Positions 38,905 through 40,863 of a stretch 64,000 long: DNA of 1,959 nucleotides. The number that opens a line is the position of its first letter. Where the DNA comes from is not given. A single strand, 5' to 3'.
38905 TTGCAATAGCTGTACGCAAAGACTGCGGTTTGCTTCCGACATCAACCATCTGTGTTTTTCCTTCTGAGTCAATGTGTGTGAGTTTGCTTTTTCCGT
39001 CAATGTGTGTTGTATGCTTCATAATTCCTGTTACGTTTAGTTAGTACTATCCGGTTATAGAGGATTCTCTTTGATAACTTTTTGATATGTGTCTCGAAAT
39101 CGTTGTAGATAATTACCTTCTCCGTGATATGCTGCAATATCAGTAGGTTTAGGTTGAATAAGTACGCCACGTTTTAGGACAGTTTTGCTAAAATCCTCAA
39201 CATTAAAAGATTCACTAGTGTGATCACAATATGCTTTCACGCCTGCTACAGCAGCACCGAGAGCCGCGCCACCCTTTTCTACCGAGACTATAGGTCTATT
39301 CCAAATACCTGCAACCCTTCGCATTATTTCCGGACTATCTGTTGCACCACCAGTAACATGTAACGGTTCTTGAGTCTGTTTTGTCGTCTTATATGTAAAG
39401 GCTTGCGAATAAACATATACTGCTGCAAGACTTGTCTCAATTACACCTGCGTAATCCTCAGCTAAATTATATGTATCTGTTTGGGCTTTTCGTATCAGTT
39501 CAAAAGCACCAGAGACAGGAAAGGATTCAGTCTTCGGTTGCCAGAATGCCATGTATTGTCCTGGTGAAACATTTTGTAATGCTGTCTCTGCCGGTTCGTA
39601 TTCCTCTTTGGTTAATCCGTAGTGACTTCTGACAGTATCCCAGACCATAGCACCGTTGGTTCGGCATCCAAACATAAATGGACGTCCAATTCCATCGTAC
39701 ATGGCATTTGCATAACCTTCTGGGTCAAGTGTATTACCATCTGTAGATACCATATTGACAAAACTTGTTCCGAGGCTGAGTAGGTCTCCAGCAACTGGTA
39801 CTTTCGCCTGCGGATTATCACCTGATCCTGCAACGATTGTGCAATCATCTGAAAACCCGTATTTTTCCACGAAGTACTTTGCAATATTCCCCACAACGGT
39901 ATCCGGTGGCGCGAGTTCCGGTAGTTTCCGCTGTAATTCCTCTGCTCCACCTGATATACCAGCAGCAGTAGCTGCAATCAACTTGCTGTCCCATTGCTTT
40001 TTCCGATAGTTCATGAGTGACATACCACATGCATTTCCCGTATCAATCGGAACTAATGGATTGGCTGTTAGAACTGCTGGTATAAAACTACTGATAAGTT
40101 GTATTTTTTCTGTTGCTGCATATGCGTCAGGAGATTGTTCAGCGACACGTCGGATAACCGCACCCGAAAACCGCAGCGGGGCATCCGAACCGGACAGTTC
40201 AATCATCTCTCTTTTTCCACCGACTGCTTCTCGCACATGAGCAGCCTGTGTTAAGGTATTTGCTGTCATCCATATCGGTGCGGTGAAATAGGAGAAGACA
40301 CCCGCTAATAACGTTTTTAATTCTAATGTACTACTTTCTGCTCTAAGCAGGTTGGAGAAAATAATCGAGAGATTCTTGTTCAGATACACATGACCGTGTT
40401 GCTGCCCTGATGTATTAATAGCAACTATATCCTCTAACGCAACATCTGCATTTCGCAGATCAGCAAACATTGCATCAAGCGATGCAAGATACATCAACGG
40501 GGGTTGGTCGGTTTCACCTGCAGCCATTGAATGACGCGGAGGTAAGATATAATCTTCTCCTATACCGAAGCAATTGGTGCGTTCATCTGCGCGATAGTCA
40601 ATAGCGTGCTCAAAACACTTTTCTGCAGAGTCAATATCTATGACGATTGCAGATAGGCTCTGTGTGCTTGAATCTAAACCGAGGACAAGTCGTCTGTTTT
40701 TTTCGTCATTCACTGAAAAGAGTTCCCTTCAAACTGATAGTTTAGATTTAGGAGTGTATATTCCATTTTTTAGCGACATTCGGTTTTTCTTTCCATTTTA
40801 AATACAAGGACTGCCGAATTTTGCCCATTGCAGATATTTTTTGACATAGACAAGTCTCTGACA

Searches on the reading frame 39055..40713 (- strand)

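Call 30: search_protein_families(library=pfam, proteins=[window:39055-40713:-], max_evalue=0.00001)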
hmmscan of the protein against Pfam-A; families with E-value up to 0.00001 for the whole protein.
window:39055-40713:- (552 aa): 2 families
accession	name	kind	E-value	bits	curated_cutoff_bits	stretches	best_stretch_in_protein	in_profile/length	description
PF00370.27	FGGY_N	-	1.9e-15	57.6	28.8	1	147-303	97-242/245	FGGY family of carbohydrate kinases, N-terminal domain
PF02782.22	FGGY_C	-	1.5e-08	35.1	27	1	312-494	3-197/198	FGGY family of carbohydrate kinases, C-terminal domain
